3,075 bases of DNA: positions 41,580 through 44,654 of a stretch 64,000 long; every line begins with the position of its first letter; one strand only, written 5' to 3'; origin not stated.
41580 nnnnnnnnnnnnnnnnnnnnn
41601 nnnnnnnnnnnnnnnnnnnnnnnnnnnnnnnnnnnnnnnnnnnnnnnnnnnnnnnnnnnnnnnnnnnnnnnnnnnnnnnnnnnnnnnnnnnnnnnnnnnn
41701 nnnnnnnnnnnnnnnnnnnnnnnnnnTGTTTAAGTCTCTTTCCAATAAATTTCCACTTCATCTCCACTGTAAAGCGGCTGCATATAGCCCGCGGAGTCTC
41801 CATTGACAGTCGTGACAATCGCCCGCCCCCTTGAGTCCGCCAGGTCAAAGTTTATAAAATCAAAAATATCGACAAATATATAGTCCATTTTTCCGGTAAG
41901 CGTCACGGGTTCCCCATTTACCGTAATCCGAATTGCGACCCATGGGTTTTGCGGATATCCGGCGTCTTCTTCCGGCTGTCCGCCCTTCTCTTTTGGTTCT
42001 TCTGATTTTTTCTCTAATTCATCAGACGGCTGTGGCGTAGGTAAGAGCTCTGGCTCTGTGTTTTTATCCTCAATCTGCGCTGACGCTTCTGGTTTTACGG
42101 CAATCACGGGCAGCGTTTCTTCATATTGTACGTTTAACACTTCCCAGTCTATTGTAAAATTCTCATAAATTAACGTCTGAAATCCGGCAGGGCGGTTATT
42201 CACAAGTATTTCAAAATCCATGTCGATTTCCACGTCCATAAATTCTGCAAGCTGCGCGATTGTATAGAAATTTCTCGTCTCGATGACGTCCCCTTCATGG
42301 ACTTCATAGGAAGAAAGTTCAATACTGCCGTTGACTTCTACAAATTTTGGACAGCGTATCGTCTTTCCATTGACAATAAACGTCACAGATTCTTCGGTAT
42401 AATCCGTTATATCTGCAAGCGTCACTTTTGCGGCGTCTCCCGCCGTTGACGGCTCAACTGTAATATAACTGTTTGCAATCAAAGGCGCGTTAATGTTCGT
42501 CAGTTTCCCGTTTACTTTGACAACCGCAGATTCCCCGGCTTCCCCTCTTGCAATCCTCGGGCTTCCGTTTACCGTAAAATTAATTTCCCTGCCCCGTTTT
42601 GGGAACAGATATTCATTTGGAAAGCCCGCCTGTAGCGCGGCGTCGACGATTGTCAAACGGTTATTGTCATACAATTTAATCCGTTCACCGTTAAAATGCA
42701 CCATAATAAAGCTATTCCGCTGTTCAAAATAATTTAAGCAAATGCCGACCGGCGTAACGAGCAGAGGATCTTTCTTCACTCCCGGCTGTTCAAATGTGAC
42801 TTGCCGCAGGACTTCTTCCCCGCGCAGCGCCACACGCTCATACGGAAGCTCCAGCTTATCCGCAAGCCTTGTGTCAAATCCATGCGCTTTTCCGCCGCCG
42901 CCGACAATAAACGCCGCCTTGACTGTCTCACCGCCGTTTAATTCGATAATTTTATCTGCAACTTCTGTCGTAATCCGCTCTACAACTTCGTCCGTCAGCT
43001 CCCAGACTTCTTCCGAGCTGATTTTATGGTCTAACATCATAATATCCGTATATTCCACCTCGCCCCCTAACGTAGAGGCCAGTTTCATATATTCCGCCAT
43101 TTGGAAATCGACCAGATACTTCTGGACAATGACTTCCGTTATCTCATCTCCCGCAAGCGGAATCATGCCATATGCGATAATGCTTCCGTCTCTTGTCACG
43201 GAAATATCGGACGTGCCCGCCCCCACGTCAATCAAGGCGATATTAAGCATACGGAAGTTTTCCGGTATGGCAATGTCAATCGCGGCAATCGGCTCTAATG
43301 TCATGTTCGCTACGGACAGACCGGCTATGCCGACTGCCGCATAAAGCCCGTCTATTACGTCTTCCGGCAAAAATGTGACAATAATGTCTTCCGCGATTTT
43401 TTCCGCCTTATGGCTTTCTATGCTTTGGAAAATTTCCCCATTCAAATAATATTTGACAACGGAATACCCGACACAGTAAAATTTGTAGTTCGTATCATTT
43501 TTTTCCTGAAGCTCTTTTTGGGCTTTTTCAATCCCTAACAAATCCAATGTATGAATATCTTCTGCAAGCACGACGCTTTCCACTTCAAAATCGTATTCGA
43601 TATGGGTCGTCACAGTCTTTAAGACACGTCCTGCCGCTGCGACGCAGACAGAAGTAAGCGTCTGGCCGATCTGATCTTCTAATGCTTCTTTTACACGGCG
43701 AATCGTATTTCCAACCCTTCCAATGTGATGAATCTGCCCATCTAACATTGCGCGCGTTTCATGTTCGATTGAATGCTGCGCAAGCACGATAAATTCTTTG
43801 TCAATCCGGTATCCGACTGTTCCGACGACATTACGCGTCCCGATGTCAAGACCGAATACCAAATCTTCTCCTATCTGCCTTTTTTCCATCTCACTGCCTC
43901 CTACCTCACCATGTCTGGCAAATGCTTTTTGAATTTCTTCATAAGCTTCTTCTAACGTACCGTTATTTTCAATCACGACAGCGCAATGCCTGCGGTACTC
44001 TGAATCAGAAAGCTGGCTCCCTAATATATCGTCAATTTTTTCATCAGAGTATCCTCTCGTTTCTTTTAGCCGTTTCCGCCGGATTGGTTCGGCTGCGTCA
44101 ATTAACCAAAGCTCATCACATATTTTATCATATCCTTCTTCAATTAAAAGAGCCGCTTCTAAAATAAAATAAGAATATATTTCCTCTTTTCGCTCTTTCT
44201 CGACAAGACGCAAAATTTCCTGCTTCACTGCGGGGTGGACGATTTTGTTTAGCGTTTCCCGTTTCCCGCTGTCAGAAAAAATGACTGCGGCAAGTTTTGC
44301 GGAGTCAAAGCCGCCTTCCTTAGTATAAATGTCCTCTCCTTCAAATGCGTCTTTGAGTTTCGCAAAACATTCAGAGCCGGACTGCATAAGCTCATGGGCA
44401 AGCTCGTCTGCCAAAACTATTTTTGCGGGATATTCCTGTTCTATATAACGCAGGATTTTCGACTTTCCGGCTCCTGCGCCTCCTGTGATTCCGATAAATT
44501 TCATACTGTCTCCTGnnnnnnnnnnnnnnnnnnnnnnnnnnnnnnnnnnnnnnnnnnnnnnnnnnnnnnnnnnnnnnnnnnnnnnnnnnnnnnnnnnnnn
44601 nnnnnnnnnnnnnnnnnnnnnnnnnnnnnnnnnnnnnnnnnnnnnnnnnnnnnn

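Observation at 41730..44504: In-frame CoaE - FtsA-like ATPase - tandem S4/ThiS-like beta-grasp repeat ORF of 924 aa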

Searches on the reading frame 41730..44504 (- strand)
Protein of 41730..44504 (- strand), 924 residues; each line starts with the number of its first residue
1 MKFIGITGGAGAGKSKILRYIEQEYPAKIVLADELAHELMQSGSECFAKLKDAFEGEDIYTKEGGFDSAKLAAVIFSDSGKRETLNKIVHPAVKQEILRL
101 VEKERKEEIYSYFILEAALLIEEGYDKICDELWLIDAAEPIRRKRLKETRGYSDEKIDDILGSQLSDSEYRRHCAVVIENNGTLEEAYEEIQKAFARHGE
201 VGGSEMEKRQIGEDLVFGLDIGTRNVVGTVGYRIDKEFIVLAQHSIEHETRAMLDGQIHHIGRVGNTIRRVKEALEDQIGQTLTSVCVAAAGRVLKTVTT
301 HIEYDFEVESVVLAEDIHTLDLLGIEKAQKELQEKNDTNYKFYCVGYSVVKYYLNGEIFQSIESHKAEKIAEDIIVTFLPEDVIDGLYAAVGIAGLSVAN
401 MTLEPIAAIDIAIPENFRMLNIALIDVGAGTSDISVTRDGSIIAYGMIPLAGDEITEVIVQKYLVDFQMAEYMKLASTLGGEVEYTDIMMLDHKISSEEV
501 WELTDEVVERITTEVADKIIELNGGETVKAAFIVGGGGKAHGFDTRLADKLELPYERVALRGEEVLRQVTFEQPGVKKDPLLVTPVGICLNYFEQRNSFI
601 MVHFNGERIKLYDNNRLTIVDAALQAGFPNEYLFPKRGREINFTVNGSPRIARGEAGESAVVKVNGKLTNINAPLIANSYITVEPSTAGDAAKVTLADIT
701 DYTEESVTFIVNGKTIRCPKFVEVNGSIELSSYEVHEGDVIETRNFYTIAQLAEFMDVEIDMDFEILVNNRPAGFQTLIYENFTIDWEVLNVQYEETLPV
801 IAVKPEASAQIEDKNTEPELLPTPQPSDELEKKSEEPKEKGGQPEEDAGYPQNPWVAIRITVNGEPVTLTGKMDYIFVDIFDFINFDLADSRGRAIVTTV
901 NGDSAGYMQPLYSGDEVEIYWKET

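Call 3: search_protein_families(library=pfam, proteins=[window:41730-44504:-], max_evalue=1)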
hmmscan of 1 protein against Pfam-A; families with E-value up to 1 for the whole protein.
window:41730-44504:- (924 aa): 15 families
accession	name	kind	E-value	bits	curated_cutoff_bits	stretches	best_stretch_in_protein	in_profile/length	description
PF01121.26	CoaE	-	6.2e-36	124.2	27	1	3-185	2-179/180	Dephospho-CoA kinase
PF14450.12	FtsA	-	1e-09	39.2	31.8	1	423-547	1-99/127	Cell division protein FtsA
PF11104.14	PilM_2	-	1.4e-08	34.5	27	1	406-484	166-244/340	Type IV pilus assembly protein PilM;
PF06723.19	MreB_Mbl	-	5.2e-06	26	27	1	424-555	149-301/327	MreB/Mbl protein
PF00240.29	ubiquitin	-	0.019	15.1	25.4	0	266-312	19-65/72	Ubiquitin family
PF13521.12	AAA_28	-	0.025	15.2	27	1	4-80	2-82/164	AAA domain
PF08841.16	DDR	-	0.036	13.5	24.6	1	418-475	131-189/328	Diol dehydratase reactivase ATPase-like domain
PF13207.12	AAA_17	-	0.07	13.9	27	0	7-54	1-46/136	AAA domain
PF13245.12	AAA_19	-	0.074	13.7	25.1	0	2-25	12-35/134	AAA domain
PF22884.1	Tea_C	-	0.078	13.3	27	1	652-703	30-80/162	Telomere ends associated C-terminal domain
PF13238.12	AAA_18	-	0.079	13.9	29.4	0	4-158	1-119/128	AAA domain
PF01472.26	PUA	-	0.091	13.2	24.8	0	704-742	7-38/74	PUA domain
PF13401.12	AAA_22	-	0.17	12.6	27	1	3-56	7-60/130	AAA domain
PF16743.10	PliI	-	0.17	12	27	0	436-462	53-79/123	Periplasmic lysozyme inhibitor of I-type lysozyme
PF01479.30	S4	-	0.37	11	22.8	0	722-741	28-48/48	S4 domain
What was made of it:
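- On S4 RNA-binding domain (PF01479): Pfam S4 scores E 0.37, 11 bits against a cutoff of 22.8 (call 3).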

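Call 4: search_protein_families(library=ncbifam, proteins=[window:41730-44504:-], max_evalue=1)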
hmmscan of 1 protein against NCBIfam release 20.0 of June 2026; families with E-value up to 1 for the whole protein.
window:41730-44504:- (924 aa): 13 families
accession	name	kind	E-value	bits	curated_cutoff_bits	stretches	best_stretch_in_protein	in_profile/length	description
TIGR00152.1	TIGR00152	equivalog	7.6e-39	133.5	65.55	1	4-193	2-188/188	dephospho-CoA kinase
NF002879.0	PRK03333.1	equivalog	1.3e-30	106.7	215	1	3-194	3-189/395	dephospho-CoA kinase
TIGR01174.1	ftsA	equivalog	2.1e-18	66.6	175.85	1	216-531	2-317/371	cell division protein FtsA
NF011660.0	PRK15080.1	equivalog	1.5e-14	53.9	182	2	391-554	117-254/277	ethanolamine utilization protein EutJ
TIGR01175.1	pilM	subfamily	8.4e-11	41.5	133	1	371-557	132-312/348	type IV pilus assembly protein PilM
TIGR02529.1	EutJ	subfamily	1.6e-10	40.9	152.1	2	391-548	84-215/239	ethanolamine utilization protein EutJ family protein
NF007009.0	PRK09472.1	equivalog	6e-08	32.2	409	1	212-475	6-259/420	cell division protein FtsA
NF045709.1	Amuc_1101_fam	equivalog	5.9e-07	28.7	650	1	360-571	120-329/608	Amuc_1101 family PilM-like pilus complex protein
NF010540.1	PRK13929.1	exception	0.00098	18.3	515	1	397-476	127-212/334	rod-share determining protein MreBH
NF010539.0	PRK13927.1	subfamily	0.0038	16.2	293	1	404-464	135-201/339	rod shape-determining protein MreB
TIGR04302.1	geo_PqqD_fam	equivalog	0.075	13.5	100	0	290-320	60-90/102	GeoRSP system PqqD family peptide chaperone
NF006231.0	PRK08364.1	equivalog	0.085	13.2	80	0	656-689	36-69/70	sulfur carrier protein ThiS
TIGR00904.1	mreB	subfamily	0.17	10.9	365.75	1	402-463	132-193/334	MreB/Mrl family cell shape determining protein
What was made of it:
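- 43917..44504 (-): CoaE (dephospho-CoA kinase) domain, residues 1-196. P-loop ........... at residues 5-15. TIGR00152 133.5 bits, above its cutoff of 65.55 (calls 3, 4).
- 42717..43865 (-): FtsA/PilM-type actin-fold ATPase with a 1C-like inserted domain, residues 214-596. Motifs DIGTRN (220-225), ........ (426-433) and GGGG (535-538). TIGR01174 ftsA 2e-18 over residues 216-531; this is below the equivalog cutoff (call 4).
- On Dephospho-CoA kinase CoaE (TIGR00152 / PF01121): PF01121 124.2 bits against 27 (calls 3, 4).
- On FtsA (TIGR01174 equivalog): PRK09472 scores 32.2 against 409 (call 4).
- On PilM (TIGR01175): 41.5 bits against 133 (call 4).
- On ThiS/MoaD ubiquitin-like sulfur carriers (PF02597): NCBIfam ThiS PRK08364 scores E 0.085 (calls 3, 4).
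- Checked: Pfam/NCBIfam (calls 3, 4): CoaE 6e-36, and TIGR00152 133.5 bits against a cutoff of 65.6; FtsA PF14450 1e-9; TIGR01174 2e-18, which is below its cutoff.
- Scores are far below the equivalog cutoffs: TIGR01174 66.6 against 175.9, and TIGR01175 41.5 against 133 (call 4).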
